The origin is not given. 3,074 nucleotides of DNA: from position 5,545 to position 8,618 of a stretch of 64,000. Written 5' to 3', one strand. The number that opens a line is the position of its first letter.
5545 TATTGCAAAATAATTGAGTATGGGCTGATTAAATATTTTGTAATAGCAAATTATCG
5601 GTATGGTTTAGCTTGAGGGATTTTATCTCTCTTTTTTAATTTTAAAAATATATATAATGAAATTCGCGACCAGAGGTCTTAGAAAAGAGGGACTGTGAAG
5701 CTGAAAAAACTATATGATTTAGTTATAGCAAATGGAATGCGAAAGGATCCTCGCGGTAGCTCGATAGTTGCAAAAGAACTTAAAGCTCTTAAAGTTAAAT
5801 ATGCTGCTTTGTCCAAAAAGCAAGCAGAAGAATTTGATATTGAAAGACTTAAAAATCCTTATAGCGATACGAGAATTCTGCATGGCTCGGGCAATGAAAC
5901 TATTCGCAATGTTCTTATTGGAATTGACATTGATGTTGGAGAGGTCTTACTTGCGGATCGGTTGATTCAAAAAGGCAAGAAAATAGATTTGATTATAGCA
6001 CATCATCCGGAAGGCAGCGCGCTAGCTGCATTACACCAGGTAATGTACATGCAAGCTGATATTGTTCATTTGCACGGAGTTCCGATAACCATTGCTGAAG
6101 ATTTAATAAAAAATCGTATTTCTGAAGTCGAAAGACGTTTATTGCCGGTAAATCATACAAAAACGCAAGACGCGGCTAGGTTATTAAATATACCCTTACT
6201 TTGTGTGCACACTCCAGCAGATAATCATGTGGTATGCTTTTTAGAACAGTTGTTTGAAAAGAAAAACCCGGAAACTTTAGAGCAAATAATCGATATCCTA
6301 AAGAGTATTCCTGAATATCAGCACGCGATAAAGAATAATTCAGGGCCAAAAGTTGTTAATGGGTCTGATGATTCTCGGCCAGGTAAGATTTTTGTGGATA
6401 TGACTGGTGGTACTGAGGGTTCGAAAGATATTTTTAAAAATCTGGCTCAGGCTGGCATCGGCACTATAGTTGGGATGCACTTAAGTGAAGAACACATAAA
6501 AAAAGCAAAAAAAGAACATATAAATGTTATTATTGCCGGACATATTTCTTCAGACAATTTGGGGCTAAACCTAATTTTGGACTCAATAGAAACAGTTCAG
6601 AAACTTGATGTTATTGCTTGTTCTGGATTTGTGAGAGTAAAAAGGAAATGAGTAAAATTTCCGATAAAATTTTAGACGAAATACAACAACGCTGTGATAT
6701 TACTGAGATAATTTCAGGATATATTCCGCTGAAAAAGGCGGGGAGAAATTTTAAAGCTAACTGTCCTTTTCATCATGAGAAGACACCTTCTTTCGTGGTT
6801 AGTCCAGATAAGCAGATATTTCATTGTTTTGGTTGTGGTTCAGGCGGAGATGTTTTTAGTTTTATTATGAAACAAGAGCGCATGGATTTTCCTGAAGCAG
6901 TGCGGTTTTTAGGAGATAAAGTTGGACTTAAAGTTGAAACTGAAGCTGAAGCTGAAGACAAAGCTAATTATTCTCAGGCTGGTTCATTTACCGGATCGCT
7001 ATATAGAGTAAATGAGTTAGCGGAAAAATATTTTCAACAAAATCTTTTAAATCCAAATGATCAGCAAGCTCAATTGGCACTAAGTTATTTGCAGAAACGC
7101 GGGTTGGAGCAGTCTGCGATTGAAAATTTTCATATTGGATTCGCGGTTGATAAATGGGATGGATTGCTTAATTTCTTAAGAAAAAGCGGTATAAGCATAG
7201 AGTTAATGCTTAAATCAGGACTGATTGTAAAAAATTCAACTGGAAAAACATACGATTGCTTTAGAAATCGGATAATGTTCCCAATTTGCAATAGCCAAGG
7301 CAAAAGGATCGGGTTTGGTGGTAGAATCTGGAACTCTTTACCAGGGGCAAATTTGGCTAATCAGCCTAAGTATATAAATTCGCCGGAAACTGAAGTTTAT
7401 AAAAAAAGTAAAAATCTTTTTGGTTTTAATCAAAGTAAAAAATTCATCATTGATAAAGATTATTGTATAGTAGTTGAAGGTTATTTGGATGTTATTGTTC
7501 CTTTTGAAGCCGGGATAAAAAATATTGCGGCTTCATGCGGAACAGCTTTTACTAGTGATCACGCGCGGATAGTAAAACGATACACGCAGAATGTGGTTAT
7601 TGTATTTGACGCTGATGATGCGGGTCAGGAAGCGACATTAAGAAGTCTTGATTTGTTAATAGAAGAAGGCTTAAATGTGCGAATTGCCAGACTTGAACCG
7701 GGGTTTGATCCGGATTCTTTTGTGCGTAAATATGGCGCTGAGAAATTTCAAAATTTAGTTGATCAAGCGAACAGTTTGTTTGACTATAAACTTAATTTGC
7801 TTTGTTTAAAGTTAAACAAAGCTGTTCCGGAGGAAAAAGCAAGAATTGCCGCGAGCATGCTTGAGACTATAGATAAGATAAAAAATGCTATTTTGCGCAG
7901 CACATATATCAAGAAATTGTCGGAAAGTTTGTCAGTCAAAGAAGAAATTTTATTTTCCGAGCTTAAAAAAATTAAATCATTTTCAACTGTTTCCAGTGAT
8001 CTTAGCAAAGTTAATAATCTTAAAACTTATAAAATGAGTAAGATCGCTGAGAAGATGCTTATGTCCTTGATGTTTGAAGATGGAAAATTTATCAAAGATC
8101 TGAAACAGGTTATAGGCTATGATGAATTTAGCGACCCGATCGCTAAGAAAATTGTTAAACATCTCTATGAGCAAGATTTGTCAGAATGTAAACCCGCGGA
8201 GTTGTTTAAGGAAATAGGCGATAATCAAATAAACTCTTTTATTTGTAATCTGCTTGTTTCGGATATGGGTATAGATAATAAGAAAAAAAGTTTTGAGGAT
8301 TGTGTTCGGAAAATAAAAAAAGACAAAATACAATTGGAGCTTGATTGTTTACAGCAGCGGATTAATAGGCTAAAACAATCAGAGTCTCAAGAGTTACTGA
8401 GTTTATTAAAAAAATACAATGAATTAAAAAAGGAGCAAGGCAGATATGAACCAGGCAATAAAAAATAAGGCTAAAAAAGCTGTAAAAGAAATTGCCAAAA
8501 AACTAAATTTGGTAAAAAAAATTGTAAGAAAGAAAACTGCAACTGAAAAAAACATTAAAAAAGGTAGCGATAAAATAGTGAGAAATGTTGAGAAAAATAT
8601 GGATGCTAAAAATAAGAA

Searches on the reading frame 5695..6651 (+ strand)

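Call 30: search_protein_families(library=pfam, proteins=[window:5695-6651:+], max_evalue=0.001)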
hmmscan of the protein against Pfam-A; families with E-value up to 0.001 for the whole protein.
window:5695-6651:+ (318 aa): 1 family
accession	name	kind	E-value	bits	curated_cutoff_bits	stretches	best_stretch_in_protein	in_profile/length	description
PF01784.24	DUF34_NIF3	-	3.4e-06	27.3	23.4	0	165-305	92-246/256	Duf34/NIF3 (NGG1p interacting factor 3)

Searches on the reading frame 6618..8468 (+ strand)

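Call 30: search_protein_families(library=pfam, proteins=[window:6618-8468:+], max_evalue=0.001)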
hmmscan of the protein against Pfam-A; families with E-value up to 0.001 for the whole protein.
window:6618-8468:+ (616 aa): 7 families
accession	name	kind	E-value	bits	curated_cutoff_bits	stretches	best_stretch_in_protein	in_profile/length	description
PF08275.17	DNAG_N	-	2.7e-41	141.1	26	1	139-273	2-127/128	DNA primase catalytic core, N-terminal domain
PF01807.25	Zn_ribbon_DnaG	-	8.3e-38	128.6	24.9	1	15-109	2-96/98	CHC2 zinc finger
PF13155.12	Toprim_2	-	7e-20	71.6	22.1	1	284-368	1-87/88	Toprim-like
PF13662.12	Toprim_4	-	1.4e-16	60.9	25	1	283-356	3-83/85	Toprim domain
PF01751.28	Toprim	-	2.3e-09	37.8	23.1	1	284-358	3-95/96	Toprim domain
PF10410.14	DnaB_bind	-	2.2e-08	34.7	20.6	1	388-443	1-56/56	DnaB-helicase binding domain of primase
PF13362.12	Toprim_3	-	3.6e-06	27.8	27.2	1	283-375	2-95/95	Toprim domain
